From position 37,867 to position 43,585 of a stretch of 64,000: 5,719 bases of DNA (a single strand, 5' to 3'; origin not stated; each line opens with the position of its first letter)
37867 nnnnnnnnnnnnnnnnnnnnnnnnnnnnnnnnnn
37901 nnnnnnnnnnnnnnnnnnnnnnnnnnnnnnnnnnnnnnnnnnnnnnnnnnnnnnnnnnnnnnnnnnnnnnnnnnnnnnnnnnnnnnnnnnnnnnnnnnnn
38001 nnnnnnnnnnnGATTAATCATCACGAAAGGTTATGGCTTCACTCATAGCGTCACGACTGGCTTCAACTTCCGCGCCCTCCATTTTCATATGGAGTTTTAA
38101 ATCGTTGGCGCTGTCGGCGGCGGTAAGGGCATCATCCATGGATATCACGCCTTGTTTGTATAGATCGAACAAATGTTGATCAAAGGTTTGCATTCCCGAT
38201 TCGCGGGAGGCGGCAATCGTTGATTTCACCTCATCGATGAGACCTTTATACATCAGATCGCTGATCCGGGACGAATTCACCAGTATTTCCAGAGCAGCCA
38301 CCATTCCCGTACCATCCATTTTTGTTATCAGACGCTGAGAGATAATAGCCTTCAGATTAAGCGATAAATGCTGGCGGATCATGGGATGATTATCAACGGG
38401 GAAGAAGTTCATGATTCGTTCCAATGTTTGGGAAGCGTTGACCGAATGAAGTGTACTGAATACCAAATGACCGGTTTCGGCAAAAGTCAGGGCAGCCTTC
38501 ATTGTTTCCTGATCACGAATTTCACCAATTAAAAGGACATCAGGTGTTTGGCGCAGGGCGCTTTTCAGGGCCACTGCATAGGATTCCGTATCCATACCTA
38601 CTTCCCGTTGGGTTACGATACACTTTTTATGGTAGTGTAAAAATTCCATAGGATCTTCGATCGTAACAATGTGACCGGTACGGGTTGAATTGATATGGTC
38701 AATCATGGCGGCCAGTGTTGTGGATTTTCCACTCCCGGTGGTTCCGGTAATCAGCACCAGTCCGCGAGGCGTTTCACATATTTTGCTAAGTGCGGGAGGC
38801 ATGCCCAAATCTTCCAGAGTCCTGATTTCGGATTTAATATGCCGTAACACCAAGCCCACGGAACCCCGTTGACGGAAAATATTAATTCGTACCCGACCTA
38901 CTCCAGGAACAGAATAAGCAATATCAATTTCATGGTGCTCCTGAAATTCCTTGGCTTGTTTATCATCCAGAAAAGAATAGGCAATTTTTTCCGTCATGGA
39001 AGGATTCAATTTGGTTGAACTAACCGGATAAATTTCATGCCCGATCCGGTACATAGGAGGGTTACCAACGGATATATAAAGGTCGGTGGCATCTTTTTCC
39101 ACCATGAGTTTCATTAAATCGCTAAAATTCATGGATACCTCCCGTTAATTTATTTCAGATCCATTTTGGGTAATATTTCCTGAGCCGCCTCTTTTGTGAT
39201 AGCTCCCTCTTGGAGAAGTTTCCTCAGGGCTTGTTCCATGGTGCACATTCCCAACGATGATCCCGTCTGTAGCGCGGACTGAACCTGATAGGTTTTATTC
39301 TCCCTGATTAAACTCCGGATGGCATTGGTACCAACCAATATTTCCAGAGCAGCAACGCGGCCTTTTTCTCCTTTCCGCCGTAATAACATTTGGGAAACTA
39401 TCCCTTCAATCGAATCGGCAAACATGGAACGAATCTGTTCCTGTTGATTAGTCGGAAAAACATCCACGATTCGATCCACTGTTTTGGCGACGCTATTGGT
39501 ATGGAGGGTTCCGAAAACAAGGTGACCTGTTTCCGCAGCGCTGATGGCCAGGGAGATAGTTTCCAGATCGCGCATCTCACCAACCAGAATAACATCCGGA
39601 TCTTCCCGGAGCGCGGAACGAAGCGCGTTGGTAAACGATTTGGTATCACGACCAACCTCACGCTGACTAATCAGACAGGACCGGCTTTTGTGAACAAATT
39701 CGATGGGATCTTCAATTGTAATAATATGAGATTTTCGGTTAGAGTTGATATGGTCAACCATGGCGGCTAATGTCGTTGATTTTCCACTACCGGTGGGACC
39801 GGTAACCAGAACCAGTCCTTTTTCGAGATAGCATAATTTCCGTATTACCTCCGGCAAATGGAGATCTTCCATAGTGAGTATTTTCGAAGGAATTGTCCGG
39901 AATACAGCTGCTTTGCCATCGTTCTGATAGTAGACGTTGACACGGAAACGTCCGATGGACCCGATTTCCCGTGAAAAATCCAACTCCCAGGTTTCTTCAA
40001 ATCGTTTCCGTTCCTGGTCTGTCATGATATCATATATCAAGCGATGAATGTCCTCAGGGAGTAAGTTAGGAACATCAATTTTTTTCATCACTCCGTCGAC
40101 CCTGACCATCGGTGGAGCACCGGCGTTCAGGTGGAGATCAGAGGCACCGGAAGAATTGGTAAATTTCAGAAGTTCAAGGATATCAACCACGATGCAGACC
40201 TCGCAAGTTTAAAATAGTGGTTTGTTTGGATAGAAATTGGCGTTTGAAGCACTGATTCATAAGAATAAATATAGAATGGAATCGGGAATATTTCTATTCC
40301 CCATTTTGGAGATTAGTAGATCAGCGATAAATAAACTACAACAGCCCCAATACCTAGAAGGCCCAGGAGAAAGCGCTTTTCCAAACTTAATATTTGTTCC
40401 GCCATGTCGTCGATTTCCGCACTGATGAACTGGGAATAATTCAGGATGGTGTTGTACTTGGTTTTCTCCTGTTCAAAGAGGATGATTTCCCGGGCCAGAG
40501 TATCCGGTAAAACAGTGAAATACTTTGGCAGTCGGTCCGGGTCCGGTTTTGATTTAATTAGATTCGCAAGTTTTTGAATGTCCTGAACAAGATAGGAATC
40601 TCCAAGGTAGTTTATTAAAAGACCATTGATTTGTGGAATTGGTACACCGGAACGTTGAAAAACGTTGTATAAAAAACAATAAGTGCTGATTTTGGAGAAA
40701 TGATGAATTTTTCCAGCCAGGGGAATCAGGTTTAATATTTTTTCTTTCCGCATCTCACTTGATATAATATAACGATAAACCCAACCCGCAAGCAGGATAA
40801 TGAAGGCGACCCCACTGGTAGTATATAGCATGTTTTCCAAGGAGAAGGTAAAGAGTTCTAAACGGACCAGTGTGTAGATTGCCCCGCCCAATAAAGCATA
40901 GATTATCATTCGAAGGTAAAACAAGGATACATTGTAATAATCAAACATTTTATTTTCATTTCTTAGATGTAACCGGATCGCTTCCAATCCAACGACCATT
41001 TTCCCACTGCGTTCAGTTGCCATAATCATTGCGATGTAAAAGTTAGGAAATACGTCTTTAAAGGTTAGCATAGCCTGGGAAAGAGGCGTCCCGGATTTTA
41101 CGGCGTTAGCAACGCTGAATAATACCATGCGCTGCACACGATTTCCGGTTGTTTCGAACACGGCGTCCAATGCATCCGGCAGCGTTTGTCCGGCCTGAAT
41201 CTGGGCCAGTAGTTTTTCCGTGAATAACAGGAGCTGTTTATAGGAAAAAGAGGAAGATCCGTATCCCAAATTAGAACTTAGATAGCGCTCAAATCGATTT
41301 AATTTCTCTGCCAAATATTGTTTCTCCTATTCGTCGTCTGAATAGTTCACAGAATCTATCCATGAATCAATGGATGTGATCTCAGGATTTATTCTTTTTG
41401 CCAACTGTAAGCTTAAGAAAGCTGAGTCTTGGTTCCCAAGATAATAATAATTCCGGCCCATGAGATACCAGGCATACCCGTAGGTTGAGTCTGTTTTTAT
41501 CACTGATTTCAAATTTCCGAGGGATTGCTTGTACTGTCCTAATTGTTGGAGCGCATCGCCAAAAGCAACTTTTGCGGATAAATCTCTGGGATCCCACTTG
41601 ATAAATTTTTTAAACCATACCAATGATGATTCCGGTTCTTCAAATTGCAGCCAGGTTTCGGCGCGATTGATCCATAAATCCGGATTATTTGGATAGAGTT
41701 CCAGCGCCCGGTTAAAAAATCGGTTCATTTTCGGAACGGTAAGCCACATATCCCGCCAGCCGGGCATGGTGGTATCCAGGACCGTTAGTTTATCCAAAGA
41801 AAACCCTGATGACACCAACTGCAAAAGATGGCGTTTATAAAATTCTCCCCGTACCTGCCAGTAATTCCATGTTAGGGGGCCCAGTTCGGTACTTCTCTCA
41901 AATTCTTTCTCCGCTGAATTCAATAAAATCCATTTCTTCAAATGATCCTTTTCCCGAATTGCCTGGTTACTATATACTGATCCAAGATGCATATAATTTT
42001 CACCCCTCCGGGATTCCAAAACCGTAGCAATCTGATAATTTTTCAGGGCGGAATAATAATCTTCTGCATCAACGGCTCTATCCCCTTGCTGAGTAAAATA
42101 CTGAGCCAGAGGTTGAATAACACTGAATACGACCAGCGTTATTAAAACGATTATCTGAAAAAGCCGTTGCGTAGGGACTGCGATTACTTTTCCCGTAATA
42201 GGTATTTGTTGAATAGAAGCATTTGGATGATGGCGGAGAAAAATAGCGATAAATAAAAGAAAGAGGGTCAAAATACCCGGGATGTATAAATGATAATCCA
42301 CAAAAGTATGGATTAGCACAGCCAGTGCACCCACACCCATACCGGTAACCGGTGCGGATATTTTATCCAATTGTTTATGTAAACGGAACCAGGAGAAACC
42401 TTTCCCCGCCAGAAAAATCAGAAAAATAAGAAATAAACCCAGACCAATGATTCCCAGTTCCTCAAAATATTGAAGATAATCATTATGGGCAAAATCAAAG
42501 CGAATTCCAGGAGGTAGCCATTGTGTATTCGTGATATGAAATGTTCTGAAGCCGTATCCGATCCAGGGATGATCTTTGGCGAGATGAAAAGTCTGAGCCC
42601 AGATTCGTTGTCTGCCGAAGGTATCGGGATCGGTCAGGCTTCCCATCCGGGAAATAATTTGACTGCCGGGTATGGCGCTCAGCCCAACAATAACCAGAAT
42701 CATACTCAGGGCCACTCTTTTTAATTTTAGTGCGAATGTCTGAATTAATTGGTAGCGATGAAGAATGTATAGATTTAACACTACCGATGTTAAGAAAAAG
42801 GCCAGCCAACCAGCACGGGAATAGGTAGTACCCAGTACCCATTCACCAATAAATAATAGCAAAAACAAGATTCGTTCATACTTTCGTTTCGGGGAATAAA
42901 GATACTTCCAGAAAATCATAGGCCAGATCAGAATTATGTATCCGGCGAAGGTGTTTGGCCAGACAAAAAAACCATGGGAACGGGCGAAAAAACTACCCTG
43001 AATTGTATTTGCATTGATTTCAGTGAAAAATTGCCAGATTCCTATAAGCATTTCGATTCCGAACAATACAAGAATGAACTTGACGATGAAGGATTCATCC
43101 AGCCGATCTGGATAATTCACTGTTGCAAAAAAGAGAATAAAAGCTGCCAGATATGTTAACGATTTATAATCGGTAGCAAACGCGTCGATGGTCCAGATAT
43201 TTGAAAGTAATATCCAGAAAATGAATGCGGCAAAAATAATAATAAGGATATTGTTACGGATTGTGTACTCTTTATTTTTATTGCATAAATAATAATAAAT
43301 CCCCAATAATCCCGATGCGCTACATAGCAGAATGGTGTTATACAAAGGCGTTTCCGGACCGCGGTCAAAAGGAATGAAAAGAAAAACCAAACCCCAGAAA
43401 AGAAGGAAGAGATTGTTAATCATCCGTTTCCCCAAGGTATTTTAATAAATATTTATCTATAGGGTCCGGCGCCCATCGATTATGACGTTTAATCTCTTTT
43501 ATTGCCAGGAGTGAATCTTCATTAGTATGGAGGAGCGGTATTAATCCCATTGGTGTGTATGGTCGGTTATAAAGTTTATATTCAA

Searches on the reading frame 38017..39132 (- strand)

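Call 75: search_protein_families(library=pfam, proteins=[window:38017-39132:-], max_evalue=0.000001)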
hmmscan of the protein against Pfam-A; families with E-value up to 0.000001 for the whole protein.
window:38017-39132:- (372 aa): 1 family
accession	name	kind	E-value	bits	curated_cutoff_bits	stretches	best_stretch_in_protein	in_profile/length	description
PF00437.27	T2SSE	-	6.1e-44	150.6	24.9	1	93-274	106-283/370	Type II/IV secretion system protein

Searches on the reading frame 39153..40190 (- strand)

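Call 75: search_protein_families(library=pfam, proteins=[window:39153-40190:-], max_evalue=0.000001)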
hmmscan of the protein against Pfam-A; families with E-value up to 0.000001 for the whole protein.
window:39153-40190:- (346 aa): 1 family
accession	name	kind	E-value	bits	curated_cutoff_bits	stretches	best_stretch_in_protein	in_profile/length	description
PF00437.27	T2SSE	-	3e-48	164.8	24.9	1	14-298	22-333/370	Type II/IV secretion system protein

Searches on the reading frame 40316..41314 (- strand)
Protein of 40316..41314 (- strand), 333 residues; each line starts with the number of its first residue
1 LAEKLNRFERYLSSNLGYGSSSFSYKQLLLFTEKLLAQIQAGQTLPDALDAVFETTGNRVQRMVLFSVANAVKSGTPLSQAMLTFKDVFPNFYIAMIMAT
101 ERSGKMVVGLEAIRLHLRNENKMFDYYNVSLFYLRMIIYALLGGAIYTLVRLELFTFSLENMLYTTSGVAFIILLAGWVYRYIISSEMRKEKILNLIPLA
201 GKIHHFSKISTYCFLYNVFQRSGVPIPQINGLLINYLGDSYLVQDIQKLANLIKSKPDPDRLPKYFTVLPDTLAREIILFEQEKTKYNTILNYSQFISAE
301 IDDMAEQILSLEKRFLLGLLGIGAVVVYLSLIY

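Call 75: search_protein_families(library=pfam, proteins=[window:40316-41314:-], max_evalue=0.000001)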
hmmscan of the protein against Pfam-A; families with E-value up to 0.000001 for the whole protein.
window:40316-41314:- (333 aa): 1 family
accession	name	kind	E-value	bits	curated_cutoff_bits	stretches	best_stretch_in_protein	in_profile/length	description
PF00482.28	T2SSF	-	3.7e-16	59.7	25.2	1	31-146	1-117/125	Type II secretion system (T2SS), protein F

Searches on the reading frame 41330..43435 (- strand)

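Call 76: search_protein_families(library=pfam, proteins=[window:41330-43435:-], max_evalue=0.000001)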
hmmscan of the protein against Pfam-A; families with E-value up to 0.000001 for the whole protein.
window:41330-43435:- (702 aa): 3 families
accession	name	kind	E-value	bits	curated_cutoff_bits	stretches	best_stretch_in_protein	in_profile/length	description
PF04932.20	Wzy_C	-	2.8e-19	69.8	31.7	1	195-336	4-149/149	O-Antigen ligase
PF07719.23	TPR_2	-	1.6e-08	34.5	27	0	654-685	2-33/34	Tetratricopeptide repeat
PF13431.12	TPR_17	-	1.6e-07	31.5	24.4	0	573-594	1-22/34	Tetratricopeptide repeat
